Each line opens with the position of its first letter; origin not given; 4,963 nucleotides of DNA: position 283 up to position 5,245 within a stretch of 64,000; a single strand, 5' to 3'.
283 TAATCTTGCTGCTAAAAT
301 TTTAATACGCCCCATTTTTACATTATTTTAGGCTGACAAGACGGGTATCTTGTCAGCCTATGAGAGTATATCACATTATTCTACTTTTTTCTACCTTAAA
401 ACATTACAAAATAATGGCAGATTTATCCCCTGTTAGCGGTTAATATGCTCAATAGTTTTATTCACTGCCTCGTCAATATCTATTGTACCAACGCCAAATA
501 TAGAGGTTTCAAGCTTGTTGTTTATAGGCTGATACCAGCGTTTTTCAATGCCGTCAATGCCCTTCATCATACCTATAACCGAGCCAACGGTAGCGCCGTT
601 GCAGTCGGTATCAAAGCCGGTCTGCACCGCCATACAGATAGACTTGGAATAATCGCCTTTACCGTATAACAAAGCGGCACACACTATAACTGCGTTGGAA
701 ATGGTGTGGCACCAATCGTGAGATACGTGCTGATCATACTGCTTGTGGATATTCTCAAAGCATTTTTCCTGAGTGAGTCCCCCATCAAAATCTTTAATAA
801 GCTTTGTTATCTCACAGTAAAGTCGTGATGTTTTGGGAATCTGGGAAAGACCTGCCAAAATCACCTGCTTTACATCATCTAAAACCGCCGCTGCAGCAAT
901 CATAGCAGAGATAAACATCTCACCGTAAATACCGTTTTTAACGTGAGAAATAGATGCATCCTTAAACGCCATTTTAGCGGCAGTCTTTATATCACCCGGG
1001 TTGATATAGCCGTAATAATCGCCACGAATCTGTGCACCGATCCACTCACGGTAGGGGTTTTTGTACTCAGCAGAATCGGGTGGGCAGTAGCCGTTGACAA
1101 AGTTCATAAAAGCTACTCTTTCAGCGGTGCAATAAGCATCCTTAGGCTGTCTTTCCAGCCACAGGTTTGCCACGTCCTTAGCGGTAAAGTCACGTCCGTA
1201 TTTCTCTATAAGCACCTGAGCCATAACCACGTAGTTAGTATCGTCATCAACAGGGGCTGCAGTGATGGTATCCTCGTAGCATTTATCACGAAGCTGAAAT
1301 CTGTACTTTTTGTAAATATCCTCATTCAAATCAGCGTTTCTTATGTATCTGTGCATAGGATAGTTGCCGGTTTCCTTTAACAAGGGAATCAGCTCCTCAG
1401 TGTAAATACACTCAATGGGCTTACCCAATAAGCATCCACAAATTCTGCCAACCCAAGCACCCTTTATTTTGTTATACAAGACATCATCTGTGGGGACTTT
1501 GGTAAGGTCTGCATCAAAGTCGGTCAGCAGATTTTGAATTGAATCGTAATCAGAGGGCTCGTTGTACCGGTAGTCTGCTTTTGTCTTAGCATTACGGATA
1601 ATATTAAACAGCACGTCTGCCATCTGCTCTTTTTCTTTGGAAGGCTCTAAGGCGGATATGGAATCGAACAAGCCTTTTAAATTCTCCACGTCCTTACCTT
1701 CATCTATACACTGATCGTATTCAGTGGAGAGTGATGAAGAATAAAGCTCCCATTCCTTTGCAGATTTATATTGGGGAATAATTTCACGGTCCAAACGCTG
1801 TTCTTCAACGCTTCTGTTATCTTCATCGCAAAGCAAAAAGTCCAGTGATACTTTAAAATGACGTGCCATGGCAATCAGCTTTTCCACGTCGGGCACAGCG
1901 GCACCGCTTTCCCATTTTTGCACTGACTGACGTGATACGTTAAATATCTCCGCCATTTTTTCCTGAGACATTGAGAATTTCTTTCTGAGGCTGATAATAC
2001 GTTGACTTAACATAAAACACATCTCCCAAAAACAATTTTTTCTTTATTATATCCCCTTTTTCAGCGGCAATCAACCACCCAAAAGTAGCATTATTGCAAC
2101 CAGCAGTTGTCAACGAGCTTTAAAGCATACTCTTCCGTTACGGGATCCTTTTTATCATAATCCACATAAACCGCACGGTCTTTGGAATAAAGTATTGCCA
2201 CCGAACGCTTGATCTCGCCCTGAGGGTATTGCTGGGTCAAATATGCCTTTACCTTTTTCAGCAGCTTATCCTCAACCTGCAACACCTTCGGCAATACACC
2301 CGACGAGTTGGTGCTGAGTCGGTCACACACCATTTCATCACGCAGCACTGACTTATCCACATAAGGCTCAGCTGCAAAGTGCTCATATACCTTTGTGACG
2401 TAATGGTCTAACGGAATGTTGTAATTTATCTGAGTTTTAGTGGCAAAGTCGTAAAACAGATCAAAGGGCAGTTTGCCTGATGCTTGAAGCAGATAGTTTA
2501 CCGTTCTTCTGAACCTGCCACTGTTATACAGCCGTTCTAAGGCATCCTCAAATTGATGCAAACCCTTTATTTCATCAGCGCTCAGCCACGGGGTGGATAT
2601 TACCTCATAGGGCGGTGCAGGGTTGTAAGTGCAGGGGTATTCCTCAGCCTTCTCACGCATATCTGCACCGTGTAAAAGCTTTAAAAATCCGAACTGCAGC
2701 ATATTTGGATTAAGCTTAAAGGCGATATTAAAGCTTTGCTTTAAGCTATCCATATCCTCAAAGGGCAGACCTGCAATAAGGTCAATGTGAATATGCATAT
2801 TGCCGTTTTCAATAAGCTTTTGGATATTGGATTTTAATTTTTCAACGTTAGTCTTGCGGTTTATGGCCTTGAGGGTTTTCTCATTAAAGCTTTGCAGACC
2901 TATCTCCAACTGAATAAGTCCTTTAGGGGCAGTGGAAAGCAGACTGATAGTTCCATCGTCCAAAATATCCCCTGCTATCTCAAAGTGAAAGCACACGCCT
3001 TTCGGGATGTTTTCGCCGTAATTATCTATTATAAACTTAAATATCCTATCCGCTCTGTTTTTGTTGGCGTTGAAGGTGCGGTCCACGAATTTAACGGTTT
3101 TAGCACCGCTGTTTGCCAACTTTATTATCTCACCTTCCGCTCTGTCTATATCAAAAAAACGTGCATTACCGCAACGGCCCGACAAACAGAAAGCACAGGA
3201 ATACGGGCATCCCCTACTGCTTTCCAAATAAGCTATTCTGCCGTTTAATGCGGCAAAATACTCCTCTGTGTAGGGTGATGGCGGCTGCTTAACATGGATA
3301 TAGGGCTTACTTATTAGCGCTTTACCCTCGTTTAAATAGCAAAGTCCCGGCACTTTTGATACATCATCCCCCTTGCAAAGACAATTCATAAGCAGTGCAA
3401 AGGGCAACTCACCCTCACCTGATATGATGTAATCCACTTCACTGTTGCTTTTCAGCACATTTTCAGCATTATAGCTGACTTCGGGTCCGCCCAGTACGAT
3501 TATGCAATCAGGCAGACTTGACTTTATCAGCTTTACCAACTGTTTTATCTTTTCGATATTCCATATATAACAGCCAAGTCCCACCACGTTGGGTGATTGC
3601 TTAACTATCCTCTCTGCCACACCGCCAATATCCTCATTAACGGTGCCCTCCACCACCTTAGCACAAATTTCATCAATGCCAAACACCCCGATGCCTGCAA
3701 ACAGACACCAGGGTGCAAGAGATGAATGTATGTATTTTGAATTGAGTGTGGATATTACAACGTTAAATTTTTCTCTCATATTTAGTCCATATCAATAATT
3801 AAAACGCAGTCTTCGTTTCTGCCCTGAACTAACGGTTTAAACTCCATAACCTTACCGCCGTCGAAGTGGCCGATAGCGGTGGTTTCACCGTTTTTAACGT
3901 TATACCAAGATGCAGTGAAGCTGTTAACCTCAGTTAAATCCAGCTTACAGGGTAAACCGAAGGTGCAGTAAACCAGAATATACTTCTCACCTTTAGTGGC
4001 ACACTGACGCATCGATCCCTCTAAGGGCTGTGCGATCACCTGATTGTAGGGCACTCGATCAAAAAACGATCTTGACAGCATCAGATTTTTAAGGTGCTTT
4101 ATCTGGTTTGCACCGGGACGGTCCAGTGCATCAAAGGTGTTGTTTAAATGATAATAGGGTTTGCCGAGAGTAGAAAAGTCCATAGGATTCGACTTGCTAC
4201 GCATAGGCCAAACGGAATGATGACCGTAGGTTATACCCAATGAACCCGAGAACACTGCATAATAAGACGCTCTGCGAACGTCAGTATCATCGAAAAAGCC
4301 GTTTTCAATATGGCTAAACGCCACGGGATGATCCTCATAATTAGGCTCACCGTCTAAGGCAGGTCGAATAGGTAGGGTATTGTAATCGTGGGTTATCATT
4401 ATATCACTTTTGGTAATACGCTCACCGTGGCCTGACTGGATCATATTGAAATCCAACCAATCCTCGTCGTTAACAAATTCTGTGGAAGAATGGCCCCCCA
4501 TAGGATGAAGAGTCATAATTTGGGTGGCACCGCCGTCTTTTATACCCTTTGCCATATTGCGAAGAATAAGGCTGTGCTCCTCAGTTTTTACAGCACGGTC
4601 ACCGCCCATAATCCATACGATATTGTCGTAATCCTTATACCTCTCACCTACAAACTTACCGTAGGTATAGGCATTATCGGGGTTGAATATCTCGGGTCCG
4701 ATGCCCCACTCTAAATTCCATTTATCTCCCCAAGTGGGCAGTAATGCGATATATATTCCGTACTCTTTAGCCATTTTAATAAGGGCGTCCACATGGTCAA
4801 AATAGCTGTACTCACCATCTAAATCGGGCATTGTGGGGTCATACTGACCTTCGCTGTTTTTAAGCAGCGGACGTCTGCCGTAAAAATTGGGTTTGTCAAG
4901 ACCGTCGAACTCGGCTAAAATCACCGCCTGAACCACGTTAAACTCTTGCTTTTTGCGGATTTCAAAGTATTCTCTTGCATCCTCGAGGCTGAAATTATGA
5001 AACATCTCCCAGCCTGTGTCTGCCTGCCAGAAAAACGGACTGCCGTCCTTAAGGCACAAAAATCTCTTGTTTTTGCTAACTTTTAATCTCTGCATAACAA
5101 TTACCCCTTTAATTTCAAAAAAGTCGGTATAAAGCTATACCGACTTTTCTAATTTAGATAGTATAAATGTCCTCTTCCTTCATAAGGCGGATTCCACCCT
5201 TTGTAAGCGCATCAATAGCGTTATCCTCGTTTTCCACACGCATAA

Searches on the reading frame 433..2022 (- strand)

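Call 64: search_protein_families(library=pfam, proteins=[window:433-2022:-], max_evalue=0.00001)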
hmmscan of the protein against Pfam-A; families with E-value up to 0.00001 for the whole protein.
window:433-2022:- (529 aa): 3 families
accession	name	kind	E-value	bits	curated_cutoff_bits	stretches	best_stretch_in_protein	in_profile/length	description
PF03747.19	ADP_ribosyl_GH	-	9.2e-45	153.9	26.2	1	188-495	1-287/287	ADP-ribosylglycohydrolase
PF01381.28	HTH_3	-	2.4e-13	50.3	23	1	11-63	3-55/55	Helix-turn-helix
PF12844.13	HTH_19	-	1.3e-06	28.6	30.2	1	7-64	2-59/64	Helix-turn-helix domain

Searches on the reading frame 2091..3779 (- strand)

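Call 64: search_protein_families(library=pfam, proteins=[window:2091-3779:-], max_evalue=0.00001)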
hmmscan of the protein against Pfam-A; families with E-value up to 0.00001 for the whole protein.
window:2091-3779:- (562 aa): 3 families
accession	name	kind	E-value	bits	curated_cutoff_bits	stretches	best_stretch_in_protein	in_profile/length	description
PF13311.11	DUF4080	-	1.9e-22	80.8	22.9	1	379-517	1-144/188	Protein of unknown function (DUF4080)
PF04055.27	Radical_SAM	-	1.6e-19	71.1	29.5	1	186-350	2-163/166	Radical SAM superfamily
PF02310.24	B12-binding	-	6e-15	55.6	32.1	1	54-129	43-119/121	B12 binding domain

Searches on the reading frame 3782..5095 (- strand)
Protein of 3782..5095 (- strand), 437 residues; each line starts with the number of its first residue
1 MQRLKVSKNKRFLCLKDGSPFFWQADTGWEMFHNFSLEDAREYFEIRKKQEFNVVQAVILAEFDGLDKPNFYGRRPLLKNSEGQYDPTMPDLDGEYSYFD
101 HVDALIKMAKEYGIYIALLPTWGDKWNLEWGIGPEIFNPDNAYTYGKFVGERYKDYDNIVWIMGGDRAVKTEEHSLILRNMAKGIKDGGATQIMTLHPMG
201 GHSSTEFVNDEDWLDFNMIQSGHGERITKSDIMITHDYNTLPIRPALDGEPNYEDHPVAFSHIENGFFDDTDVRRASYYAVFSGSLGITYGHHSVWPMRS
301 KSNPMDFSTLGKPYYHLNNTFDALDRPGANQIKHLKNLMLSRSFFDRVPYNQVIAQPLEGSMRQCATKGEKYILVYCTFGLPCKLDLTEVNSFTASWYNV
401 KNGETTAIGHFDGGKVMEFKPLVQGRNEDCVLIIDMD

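Call 64: search_protein_families(library=pfam, proteins=[window:3782-5095:-], max_evalue=0.00001)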
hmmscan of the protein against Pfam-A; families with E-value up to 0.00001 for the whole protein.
window:3782-5095:- (437 aa): 2 families
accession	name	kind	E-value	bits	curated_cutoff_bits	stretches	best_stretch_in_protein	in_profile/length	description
PF13204.13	Apiosidase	-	1.5e-108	363.6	26.5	1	7-345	1-319/320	Apiosidase-like, catalytic domain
PF12904.13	Collagen_bind_2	-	1.6e-14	53.9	22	1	349-435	2-92/92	Putative collagen-binding domain of a collagenase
